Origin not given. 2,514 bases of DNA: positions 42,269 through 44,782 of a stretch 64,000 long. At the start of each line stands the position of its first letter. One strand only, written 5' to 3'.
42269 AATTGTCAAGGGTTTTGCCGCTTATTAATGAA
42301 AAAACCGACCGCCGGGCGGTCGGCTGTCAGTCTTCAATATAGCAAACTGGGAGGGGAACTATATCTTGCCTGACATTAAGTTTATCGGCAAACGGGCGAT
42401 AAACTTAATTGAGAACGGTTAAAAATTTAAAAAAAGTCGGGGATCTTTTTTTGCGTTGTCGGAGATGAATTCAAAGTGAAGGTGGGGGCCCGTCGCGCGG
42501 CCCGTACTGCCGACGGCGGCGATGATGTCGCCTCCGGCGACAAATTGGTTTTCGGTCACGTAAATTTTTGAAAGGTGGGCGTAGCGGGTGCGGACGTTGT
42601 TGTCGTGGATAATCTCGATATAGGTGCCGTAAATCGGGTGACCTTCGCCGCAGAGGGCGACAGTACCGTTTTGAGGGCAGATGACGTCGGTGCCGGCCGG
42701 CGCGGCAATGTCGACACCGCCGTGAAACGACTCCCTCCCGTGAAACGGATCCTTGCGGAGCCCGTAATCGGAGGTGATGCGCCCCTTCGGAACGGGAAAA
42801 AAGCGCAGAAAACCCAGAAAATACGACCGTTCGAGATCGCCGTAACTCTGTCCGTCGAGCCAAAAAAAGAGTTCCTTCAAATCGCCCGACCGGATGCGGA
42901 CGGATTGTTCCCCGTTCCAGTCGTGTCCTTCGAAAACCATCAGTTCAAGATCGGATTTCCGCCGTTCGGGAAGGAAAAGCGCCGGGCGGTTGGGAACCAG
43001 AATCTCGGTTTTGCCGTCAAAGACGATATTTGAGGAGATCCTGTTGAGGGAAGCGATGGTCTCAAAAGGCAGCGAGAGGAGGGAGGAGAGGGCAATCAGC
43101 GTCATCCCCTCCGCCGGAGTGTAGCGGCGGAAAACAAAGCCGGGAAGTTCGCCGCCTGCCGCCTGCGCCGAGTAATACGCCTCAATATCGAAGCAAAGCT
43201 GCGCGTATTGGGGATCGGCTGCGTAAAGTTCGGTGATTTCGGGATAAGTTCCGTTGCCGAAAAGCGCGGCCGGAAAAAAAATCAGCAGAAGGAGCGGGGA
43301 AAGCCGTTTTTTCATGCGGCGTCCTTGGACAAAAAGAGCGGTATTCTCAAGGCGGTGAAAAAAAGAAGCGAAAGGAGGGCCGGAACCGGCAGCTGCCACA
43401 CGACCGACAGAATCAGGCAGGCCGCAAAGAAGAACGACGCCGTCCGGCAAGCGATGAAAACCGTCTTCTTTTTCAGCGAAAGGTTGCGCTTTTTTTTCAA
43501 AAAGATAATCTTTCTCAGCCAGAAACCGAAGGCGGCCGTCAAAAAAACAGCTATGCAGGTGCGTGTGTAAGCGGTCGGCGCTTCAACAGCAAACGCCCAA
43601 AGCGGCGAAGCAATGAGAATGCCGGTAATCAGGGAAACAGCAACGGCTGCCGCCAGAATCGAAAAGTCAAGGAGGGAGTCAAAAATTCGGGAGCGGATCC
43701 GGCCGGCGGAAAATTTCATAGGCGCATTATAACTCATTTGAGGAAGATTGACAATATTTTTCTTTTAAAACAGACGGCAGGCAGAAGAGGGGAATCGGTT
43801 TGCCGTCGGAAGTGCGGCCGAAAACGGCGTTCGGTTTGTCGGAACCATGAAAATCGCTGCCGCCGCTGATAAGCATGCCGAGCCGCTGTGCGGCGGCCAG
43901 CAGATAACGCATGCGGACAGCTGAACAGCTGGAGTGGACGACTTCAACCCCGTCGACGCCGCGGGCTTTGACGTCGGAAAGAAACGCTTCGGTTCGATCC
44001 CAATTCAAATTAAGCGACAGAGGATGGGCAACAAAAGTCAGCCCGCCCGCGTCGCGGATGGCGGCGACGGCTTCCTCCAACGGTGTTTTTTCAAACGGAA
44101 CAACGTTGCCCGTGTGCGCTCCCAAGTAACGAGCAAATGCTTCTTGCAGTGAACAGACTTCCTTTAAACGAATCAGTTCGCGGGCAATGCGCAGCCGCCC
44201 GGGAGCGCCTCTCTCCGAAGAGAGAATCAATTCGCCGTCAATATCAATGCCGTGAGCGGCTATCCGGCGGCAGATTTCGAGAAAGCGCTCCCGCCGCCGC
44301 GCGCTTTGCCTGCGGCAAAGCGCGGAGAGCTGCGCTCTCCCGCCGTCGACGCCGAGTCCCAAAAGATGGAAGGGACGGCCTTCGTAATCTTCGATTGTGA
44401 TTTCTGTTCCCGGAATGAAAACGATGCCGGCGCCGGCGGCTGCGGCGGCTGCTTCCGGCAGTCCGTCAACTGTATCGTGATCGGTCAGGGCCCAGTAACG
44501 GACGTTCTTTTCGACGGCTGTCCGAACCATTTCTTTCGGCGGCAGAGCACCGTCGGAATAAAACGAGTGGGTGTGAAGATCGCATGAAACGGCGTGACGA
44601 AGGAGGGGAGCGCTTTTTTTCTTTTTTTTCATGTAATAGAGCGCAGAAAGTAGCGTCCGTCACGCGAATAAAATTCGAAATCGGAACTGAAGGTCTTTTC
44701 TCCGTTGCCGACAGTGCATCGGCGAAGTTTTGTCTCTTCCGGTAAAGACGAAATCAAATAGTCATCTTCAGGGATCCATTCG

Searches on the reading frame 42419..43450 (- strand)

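Call 81: search_protein_families(library=pfam, proteins=[window:42419-43450:-], max_evalue=0.000001)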
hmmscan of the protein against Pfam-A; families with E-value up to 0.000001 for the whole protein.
window:42419-43450:- (343 aa): 1 family
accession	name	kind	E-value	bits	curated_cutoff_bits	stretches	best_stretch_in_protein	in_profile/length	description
PF01551.29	Peptidase_M23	-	6.7e-28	97.2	28.7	1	242-337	2-96/96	Peptidase family M23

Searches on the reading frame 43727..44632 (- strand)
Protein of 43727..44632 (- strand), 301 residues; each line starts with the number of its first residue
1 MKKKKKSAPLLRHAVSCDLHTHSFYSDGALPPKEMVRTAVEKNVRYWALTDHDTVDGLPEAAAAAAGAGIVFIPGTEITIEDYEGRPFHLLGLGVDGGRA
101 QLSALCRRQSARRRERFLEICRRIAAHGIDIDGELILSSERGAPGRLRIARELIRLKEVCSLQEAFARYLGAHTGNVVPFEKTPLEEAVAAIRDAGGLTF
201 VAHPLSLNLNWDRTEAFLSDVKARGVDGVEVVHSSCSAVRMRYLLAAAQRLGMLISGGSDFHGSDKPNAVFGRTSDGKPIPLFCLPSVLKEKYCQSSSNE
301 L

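Call 81: search_protein_families(library=pfam, proteins=[window:43727-44632:-], max_evalue=0.000001)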
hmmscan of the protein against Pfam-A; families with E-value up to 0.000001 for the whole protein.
window:43727-44632:- (301 aa): 1 family
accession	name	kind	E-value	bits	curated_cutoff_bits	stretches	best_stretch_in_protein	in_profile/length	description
PF02811.25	PHP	-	4.9e-14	53.4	26.4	1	18-91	1-76/164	PHP domain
